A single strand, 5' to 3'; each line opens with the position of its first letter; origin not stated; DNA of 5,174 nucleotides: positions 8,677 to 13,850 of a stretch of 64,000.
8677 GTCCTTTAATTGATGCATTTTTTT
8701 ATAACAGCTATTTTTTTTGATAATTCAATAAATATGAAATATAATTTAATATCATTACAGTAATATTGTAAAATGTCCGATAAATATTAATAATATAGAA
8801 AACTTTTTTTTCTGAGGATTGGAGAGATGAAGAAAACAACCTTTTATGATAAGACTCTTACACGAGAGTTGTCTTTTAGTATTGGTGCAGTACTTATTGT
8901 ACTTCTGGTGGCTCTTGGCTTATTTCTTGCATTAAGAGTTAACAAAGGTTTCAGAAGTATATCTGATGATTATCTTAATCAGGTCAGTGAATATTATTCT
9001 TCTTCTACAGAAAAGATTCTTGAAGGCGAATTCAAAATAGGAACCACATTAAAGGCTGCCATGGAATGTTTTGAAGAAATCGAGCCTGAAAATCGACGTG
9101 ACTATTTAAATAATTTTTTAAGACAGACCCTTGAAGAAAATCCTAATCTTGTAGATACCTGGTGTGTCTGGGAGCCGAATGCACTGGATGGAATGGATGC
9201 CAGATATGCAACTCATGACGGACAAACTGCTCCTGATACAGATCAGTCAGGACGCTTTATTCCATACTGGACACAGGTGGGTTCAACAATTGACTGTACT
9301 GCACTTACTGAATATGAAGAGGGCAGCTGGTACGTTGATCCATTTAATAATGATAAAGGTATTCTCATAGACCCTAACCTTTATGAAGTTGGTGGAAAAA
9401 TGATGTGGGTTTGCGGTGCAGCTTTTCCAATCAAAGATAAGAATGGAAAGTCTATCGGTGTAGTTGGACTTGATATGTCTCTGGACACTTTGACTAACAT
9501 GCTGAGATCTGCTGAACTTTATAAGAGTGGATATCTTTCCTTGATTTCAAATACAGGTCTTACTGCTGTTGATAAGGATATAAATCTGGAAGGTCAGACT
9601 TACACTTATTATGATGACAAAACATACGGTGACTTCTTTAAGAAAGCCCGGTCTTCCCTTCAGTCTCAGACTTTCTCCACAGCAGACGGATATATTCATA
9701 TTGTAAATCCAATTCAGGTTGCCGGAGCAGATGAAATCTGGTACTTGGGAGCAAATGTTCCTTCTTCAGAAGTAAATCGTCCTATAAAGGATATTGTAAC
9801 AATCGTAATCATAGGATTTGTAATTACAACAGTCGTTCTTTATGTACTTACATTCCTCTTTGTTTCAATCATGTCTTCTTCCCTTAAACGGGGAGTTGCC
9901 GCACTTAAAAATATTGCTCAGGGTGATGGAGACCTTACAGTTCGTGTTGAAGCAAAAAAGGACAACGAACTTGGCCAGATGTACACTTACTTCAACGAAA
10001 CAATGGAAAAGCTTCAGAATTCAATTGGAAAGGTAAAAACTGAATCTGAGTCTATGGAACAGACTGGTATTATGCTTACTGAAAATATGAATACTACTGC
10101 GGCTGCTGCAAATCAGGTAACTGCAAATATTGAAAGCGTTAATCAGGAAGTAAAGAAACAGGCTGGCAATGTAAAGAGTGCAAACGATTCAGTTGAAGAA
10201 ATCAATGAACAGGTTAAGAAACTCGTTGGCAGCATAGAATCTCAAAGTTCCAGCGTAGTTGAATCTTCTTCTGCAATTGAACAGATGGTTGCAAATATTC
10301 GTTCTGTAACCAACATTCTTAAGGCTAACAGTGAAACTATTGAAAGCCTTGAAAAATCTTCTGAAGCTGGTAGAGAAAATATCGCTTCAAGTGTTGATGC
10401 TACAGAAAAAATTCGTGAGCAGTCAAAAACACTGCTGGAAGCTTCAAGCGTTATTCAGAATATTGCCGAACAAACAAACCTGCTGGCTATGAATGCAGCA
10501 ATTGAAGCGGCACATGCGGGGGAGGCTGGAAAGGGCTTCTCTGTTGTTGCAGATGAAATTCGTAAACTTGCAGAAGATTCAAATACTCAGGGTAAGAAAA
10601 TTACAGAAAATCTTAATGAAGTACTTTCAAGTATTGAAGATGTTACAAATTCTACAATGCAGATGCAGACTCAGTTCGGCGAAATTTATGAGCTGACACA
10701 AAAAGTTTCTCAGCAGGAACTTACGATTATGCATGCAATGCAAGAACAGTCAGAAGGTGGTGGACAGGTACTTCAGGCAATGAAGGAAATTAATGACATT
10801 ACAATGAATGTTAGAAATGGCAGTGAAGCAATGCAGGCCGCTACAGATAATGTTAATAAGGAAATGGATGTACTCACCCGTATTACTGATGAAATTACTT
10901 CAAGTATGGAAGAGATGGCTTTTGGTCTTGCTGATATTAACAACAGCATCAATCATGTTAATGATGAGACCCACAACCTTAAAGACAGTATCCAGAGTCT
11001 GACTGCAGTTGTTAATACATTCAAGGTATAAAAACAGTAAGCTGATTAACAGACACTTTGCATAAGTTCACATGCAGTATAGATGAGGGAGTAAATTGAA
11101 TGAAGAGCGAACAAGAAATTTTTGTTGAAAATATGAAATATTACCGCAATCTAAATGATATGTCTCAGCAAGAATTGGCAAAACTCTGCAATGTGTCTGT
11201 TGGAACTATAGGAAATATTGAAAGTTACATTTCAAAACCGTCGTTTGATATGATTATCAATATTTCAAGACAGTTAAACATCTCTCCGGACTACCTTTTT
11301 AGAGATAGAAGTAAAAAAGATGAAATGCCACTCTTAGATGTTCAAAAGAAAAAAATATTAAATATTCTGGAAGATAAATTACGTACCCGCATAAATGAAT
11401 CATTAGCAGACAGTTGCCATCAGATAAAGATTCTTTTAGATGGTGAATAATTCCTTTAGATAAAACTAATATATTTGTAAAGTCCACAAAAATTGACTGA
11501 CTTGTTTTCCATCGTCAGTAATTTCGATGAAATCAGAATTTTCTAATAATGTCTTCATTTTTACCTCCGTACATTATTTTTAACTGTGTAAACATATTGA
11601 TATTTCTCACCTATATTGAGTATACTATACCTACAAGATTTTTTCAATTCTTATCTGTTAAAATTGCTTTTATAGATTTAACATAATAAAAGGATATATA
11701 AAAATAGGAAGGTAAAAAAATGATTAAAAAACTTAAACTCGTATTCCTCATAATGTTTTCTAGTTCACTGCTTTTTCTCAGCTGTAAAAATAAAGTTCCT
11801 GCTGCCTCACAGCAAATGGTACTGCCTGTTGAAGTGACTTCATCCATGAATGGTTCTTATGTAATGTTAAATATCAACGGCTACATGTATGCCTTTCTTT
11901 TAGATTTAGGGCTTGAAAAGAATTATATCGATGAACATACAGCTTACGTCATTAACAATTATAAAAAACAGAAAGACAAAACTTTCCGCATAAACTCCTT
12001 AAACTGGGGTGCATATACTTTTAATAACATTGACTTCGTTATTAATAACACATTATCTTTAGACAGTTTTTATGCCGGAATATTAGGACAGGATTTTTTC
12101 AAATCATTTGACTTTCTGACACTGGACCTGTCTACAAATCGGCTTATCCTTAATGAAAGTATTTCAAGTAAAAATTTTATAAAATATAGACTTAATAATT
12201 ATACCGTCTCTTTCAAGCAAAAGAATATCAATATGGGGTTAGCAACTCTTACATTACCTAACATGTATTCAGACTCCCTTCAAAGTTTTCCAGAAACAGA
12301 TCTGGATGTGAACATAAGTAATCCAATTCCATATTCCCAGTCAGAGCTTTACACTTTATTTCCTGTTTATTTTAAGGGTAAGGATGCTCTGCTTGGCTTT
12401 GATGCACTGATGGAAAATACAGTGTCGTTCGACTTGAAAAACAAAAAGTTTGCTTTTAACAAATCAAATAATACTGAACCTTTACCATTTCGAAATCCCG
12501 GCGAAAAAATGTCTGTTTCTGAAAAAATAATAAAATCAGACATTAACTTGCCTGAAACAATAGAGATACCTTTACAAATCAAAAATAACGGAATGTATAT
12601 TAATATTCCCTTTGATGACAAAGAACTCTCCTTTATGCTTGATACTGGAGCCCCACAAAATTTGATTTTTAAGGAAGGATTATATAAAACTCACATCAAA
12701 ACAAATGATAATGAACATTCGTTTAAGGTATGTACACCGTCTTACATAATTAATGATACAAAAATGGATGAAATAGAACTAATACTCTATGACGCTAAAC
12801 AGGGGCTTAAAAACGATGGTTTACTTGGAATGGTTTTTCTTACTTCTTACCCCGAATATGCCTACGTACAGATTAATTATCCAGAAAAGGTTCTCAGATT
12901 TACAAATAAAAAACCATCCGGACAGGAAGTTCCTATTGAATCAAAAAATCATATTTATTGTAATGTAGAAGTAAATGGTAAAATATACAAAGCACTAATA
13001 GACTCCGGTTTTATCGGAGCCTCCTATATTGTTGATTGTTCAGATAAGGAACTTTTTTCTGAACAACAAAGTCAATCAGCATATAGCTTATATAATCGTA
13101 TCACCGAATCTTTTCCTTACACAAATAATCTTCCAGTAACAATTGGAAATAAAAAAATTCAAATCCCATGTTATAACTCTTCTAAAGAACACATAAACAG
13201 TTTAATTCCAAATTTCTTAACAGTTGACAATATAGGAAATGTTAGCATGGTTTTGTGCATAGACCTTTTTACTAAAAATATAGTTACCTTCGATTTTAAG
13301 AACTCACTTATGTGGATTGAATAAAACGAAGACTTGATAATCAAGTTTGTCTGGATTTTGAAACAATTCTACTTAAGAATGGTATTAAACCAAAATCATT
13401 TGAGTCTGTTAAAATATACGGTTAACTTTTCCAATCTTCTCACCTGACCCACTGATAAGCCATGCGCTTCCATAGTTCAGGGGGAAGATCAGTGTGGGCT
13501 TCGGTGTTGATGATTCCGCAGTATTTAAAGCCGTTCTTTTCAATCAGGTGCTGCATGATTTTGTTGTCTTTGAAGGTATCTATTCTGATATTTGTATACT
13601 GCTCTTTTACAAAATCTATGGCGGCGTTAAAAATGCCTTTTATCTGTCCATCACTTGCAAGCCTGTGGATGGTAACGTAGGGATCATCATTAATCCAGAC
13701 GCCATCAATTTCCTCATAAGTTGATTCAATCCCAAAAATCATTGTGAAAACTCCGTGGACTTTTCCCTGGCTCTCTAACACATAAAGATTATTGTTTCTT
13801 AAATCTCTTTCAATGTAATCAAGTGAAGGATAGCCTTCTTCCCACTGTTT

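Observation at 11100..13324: XRE regulator + 30-aa peptide + aspartyl-protease lipoprotein: candidate peptide-signalling or bacteriocin-related module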

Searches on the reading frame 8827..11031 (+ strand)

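Call 5: search_protein_families(library=pfam, proteins=[window:8827-11031:+], max_evalue=0.1)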
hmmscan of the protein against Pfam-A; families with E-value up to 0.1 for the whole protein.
window:8827-11031:+ (734 aa): 8 families
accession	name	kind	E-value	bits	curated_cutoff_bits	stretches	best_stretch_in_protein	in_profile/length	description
PF00015.26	MCPsignal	-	3.6e-33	115.3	34.6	1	508-659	7-172/172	Methyl-accepting chemotaxis protein (MCP) signalling domain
PF22673.2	MCP-like_PDC_1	-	7.7e-10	39.6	27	1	95-224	2-113/113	Methyl-accepting chemotaxis protein-like, first PDC sensor domain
PF02743.24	dCache_1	-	4.1e-09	36.8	45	1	162-293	94-225/240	Cache domain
PF00672.30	HAMP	-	2.3e-07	31.4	25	1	350-397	7-52/53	HAMP domain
PF06009.19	Laminin_II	-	0.002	18.6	33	2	652-725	5-78/138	Laminin Domain II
PF07889.17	DUF1664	-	0.0026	18.2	34.6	1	654-725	49-120/124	Protein of unknown function (DUF1664)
PF11887.13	Mce4_CUP1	-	0.0029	17.7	32.6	1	603-728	11-132/222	Cholesterol uptake porter CUP1 of Mce4, putative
PF13851.11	GAS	-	0.0054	16.6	32.3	1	378-488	6-119/200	Growth-arrest specific micro-tubule binding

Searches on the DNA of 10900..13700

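Call 56: search_rna_families(source=window, start=10900, end=13700, threshold=evalue, max_evalue=1)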
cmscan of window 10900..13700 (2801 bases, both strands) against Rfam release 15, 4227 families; matches with E-value up to 1: 1.
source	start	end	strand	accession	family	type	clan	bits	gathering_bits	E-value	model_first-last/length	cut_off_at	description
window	12556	12637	-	RF03483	MIR319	Gene; miRNA;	-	19.6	54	0.96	1-92/92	no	MIR319 microRNA precursor family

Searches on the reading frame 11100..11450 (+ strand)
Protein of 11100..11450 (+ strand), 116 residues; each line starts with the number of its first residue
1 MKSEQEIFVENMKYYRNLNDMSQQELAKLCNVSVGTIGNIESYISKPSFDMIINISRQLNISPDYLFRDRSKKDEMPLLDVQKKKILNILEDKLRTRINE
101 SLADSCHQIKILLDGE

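Call 5: search_protein_families(library=pfam, proteins=[window:11100-11450:+], max_evalue=0.1)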
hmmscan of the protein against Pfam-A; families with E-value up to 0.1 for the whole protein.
window:11100-11450:+ (116 aa): 11 families
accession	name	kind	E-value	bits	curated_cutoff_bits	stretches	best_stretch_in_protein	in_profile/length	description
PF01381.28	HTH_3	-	9.3e-15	54.9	23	1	13-66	2-55/55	Helix-turn-helix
PF12844.13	HTH_19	-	8.1e-05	22.9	30.2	1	13-68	5-60/64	Helix-turn-helix domain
PF13412.12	HTH_24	-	0.00036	20.5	21.9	0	20-37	17-34/48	Winged helix-turn-helix DNA-binding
PF08281.18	Sigma70_r4_2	-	0.00043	20.3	25.7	1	16-38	22-44/54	Sigma-70, region 4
PF13560.12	HTH_31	-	0.0088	16.8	27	1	15-59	9-54/64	Helix-turn-helix domain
PF13542.12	HTH_Tnp_ISL3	-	0.01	15.7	27.4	0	20-40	26-46/51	Helix-turn-helix domain of transposase family ISL3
PF04545.22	Sigma70_r4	-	0.012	15.6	24.1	1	15-43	17-43/50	Sigma-70, region 4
PF07022.19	Phage_CI_repr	-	0.014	16.1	22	1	22-66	14-57/65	Bacteriophage CI repressor helix-turn-helix domain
PF20959.2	BibA_N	-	0.025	15.3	27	0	21-33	2-14/48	BibA adhesin stalk domain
PF13443.12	HTH_26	-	0.038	14.7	22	1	15-64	5-55/63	Cro/C1-type HTH DNA-binding domain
PF13936.12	HTH_38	-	0.092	12.9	27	0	20-38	20-38/44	Helix-turn-helix domain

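Call 20: search_protein_families(library=ncbifam, proteins=[window:11100-11450:+], max_evalue=0.1)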
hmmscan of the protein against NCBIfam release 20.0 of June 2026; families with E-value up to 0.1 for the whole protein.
window:11100-11450:+ (116 aa): 16 families
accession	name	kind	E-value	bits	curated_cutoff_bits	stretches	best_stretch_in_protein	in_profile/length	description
NF041951.1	phage_RstR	subfamily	3.4e-13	49.8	80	1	8-102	3-96/108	RstR family transcriptional repressor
NF052239.1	antitox_spr1629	equivalog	1.2e-06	27.9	335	1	10-72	5-67/377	spr1629 family repressor/antitoxin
NF007257.0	PRK09706.1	subfamily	1.1e-05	25.3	101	1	5-106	3-103/135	transcriptional repressor DicA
TIGR03070.1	couple_hipB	subfamily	0.00013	21.9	71.65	1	12-61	7-56/58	type II toxin-antitoxin system Y4mF family antitoxin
TIGR00270.2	TIGR00270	equivalog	0.00015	21.6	110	1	8-62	76-130/159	multiprotein bridging factor aMBF1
NF047948.1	male_kill_WMK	equivalog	0.00033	20.2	300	1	10-108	165-264/300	WO male-killing family protein Wmk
NF041575.1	antitoxPezA_Strep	equivalog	0.00082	19.4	290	1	9-65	3-57/158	type II toxin-antitoxin system antitoxin PezA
NF003162.0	PRK04140.1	equivalog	0.0011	18.1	263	1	10-61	129-180/317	transcriptional regulator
NF007271.0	PRK09726.1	equivalog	0.0027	17.7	79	1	10-62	15-67/88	type II toxin-antitoxin system antitoxin HipB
NF010465.0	PRK13890.1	equivalog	0.0028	17.7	96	1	6-68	4-66/121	conjugal transfer protein TrbA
NF006015.0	PRK08154.1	subfamily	0.0032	16.7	204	1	10-80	33-104/314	anaerobic benzoate catabolism transcriptional regulator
TIGR02937.1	sigma70-ECF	superfamily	0.0038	16.9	42.9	1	4-43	122-156/165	sigma-70 family RNA polymerase sigma factor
TIGR02607.1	antidote_HigA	equivalog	0.012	15.5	47.7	1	20-66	20-66/81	HigA family addiction module antitoxin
NF010556.0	PRK13951.1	equivalog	0.04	12.8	560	1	6-93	45-131/492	bifunctional shikimate kinase AroK/3-dehydroquinate synthase AroB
NF007408.0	PRK09943.1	equivalog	0.066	12.8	211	1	10-88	10-87/185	HTH-type transcriptional regulator PuuR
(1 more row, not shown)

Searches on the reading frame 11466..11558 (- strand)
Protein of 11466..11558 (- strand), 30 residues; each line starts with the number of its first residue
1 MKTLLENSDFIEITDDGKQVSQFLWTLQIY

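Call 5: search_protein_families(library=pfam, proteins=[window:11466-11558:-], max_evalue=0.1)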
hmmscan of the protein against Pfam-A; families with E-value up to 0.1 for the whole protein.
window:11466-11558:- (30 aa): 0 families

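Call 8: find_encoding_contigs(protein=window:11466-11558:-, flank=5000, max_places=10)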
Protein window:11466-11558:- (30 aa): 5 contigs read that carry it; 1 place shown.
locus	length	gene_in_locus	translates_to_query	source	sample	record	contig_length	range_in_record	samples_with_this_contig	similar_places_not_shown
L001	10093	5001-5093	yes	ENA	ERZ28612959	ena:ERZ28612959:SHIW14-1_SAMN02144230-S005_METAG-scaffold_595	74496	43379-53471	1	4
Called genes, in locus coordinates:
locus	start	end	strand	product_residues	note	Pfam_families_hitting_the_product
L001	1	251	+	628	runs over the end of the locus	PF00015:MCPsignal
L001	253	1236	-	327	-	PF20434:BD-FAE, PF07859:Abhydrolase_3 (faint)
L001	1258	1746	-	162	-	PF05628:Borrelia_P13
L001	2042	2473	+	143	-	-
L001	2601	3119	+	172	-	-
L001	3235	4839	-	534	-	PF13650:Asp_protease_2 (faint), PF13975:gag-asp_proteas (faint)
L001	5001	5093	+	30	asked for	-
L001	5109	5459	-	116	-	PF01381:HTH_3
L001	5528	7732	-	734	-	PF22673:MCP-like_PDC_1, PF02743:dCache_1, PF00672:HAMP (weak), PF00015:MCPsignal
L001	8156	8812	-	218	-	-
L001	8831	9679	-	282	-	PF00950:ABC-3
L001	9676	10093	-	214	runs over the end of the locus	PF00005:ABC_tran, PF13304:AAA_21 (weak)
